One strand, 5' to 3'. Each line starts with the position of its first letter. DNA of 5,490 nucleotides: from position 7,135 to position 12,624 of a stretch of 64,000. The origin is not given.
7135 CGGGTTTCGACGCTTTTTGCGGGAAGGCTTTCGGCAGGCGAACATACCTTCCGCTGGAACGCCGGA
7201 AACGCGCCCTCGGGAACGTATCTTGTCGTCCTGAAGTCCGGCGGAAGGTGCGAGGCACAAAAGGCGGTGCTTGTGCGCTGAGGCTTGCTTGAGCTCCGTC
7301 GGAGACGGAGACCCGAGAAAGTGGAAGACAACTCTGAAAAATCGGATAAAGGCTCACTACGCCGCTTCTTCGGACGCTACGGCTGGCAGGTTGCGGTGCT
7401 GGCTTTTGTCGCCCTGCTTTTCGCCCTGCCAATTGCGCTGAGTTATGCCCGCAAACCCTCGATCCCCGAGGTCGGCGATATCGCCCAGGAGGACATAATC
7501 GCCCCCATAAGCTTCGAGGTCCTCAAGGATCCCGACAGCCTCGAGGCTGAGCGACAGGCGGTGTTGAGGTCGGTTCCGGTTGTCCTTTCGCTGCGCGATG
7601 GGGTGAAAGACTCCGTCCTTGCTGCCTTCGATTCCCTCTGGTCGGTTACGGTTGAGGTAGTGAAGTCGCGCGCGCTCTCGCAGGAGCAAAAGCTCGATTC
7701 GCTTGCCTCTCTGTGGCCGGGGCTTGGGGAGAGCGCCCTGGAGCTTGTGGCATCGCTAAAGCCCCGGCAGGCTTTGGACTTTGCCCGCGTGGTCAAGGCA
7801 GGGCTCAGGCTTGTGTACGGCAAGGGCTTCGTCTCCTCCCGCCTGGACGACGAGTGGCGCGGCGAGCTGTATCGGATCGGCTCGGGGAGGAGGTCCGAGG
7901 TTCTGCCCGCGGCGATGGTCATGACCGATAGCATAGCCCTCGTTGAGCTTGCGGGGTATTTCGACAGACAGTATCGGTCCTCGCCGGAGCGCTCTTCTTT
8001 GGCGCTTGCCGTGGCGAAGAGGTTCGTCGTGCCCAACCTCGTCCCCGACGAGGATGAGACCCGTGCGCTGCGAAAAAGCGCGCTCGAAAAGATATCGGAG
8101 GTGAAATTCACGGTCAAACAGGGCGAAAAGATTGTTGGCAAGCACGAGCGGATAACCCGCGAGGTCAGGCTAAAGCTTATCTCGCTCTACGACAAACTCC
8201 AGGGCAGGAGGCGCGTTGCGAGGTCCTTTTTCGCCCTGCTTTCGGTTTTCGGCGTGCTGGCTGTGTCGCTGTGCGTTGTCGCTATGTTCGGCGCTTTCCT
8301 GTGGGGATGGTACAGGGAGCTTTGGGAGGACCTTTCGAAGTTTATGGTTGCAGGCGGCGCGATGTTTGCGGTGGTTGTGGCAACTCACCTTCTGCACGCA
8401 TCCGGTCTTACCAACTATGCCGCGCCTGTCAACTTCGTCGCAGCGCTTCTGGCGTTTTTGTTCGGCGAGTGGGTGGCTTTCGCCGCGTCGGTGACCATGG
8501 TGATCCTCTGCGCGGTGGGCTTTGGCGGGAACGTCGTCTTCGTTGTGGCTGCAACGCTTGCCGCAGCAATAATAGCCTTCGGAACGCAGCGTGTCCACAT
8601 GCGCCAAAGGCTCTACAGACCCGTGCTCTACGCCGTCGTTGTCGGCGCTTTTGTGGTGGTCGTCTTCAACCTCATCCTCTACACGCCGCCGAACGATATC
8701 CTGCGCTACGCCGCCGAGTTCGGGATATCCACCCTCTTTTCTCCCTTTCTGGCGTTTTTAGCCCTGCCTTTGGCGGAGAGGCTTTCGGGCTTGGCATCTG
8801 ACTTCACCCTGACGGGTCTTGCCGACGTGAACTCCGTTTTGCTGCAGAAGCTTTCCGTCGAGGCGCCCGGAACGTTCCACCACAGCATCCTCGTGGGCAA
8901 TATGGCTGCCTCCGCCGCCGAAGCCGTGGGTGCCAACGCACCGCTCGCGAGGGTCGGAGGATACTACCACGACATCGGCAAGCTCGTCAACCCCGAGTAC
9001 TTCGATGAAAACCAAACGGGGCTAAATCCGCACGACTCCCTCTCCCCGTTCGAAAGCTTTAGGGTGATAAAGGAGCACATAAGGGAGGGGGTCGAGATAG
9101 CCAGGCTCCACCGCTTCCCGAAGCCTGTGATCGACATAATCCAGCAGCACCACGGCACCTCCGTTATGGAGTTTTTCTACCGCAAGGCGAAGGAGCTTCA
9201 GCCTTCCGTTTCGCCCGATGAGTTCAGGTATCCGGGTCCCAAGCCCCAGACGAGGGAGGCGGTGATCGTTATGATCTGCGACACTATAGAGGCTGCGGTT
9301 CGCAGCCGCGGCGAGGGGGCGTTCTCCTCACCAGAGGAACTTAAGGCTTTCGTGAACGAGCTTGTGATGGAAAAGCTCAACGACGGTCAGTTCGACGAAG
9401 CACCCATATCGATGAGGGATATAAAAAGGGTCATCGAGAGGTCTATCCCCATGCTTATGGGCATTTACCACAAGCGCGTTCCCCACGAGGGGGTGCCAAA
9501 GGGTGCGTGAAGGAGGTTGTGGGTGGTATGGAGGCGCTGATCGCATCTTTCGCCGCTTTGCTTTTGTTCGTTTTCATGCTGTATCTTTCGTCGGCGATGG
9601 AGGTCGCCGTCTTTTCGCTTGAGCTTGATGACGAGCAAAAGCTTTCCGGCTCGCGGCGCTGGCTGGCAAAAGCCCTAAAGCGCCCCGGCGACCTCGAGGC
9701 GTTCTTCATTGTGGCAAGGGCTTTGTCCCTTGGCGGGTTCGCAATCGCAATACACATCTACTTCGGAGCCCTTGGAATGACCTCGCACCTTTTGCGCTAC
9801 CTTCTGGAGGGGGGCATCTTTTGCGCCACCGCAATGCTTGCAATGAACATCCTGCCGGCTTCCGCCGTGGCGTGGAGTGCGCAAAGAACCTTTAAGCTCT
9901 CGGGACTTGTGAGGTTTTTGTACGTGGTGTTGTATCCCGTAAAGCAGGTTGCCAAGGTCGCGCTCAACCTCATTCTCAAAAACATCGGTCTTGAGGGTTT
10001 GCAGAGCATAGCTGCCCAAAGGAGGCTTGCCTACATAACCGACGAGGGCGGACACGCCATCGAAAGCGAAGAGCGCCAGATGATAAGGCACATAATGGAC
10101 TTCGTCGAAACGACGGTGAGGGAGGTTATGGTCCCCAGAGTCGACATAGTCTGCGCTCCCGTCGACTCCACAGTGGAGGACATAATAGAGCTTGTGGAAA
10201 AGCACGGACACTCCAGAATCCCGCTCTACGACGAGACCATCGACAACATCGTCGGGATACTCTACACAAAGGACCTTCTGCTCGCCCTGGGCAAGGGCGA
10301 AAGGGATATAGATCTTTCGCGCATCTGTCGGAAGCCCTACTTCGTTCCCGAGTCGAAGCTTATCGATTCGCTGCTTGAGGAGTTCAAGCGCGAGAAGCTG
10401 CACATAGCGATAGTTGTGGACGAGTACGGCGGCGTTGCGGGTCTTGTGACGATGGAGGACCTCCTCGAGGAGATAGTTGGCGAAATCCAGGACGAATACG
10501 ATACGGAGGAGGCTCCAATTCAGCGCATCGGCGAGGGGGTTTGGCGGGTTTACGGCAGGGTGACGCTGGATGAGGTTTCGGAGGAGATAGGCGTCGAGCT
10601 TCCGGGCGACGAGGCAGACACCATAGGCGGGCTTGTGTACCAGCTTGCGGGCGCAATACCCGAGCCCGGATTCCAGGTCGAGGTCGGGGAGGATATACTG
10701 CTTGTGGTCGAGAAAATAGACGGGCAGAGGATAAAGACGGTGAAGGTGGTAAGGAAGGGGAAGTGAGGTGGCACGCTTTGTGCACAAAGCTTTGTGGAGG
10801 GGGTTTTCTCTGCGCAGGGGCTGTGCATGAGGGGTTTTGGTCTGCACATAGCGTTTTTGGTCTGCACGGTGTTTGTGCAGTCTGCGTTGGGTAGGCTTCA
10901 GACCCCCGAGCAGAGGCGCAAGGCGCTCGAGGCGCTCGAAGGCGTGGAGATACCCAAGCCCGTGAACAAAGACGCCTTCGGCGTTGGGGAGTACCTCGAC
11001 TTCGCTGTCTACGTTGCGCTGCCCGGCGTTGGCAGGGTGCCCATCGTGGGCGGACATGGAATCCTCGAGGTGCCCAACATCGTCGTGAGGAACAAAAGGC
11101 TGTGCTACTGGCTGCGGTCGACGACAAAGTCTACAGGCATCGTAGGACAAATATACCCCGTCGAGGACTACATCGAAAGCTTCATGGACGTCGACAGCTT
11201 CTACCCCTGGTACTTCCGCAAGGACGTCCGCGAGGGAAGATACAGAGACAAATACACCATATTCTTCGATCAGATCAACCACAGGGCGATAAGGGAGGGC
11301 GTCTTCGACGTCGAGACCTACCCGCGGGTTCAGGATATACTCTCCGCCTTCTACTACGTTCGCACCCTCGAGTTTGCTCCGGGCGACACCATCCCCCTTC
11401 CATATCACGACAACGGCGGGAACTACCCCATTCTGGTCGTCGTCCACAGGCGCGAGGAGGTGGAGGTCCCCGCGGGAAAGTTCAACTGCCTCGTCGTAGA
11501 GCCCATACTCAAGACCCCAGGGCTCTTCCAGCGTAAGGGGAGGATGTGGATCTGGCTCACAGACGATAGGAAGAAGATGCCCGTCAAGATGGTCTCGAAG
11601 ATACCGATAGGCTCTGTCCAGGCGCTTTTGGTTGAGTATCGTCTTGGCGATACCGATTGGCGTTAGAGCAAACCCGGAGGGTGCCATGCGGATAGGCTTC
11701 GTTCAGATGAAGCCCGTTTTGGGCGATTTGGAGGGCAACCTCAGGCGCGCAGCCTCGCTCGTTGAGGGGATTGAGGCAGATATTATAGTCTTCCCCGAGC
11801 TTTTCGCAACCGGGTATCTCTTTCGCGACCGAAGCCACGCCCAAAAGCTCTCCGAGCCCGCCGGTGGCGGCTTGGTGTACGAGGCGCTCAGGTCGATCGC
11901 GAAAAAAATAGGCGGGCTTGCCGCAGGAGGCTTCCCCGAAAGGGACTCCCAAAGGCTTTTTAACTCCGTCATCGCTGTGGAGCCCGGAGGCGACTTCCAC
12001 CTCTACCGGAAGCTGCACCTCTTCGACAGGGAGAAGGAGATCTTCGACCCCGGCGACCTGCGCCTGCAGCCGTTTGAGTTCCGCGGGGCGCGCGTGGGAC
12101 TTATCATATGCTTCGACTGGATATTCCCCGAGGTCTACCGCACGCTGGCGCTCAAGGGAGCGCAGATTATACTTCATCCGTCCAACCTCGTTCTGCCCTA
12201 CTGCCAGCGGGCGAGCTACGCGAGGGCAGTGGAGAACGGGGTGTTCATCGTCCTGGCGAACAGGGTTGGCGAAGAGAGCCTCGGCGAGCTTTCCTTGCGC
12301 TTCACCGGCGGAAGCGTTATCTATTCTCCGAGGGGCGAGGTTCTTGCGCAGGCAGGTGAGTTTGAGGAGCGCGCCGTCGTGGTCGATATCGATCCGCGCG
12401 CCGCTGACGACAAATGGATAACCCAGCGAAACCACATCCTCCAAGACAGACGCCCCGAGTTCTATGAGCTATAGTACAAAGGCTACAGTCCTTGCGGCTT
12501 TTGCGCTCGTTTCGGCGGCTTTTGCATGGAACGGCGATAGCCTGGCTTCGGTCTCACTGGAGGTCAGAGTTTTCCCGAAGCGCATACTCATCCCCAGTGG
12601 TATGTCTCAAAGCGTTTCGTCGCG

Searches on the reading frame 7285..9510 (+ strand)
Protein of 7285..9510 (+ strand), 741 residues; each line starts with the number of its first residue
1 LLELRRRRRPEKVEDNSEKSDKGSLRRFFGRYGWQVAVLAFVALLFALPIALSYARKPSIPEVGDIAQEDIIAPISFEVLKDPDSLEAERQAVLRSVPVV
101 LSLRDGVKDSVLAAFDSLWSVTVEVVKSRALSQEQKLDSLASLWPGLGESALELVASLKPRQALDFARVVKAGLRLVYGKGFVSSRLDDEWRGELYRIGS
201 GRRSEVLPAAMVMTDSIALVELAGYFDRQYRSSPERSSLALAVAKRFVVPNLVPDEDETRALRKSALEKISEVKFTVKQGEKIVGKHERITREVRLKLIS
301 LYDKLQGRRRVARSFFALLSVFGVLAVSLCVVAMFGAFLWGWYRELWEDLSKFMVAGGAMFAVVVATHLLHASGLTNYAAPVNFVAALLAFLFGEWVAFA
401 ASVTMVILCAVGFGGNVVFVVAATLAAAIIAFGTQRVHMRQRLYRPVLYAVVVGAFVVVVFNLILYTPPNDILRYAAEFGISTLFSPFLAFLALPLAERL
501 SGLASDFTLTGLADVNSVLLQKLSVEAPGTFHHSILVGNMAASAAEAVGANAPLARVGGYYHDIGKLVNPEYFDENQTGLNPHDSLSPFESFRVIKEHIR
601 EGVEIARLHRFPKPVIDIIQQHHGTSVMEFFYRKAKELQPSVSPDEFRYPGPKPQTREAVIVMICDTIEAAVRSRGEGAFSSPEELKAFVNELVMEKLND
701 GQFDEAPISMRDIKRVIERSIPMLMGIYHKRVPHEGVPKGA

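Call 7: search_protein_families(library=pfam, proteins=[window:7285-9510:+], max_evalue=0.001)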
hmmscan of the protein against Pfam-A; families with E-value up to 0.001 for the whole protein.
window:7285-9510:+ (741 aa): 3 families
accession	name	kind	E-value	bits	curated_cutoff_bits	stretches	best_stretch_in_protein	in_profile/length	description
PF07697.16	7TMR-HDED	-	1.6e-29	104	27.6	1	62-299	1-218/224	7TM-HD extracellular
PF01966.28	HD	-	6.9e-19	68.7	22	1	530-670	1-115/116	HD domain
PF07698.17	7TM-7TMR_HD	-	9.4e-18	65.3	29.4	1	319-505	2-190/190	7TM receptor with intracellular HD hydrolase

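Call 41: search_protein_families(library=ncbifam, proteins=[window:7285-9510:+], max_evalue=0.01)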
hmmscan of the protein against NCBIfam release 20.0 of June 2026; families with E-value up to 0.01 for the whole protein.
window:7285-9510:+ (741 aa): 6 families
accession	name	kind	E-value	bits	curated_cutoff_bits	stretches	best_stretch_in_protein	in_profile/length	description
TIGR00277.1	HDIG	domain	1.7e-22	79.1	27.6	1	527-624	2-83/84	HDIG domain-containing metalloprotein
TIGR03319.1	RNase_Y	equivalog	8.8e-06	24.5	454.35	1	531-571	331-371/514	ribonuclease Y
NF000997.0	PRK00106.1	equivalog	0.00016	20.4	937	1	531-571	352-392/535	ribonuclease Y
NF009344.0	PRK12705.1-1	equivalog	0.00024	19.8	831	0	531-571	389-429/572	hypothetical protein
NF005519.0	PRK07152.1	equivalog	0.003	16.6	315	1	526-570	196-237/361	nicotinate-nucleotide adenylyltransferase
TIGR01596.1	cas3_HD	equivalog_domain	0.0089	16.1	43.45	0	532-631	3-103/178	CRISPR-associated endonuclease Cas3''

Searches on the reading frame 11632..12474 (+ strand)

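Call 49: search_protein_families(library=pfam, proteins=[window:11632-12474:+], max_evalue=0.00001)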
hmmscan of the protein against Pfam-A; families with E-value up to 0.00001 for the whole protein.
window:11632-12474:+ (280 aa): 1 family
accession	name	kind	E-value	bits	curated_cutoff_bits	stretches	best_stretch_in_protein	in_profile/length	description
PF00795.27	CN_hydrolase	-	5.2e-53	180.4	23.2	1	20-255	1-248/256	Carbon-nitrogen hydrolase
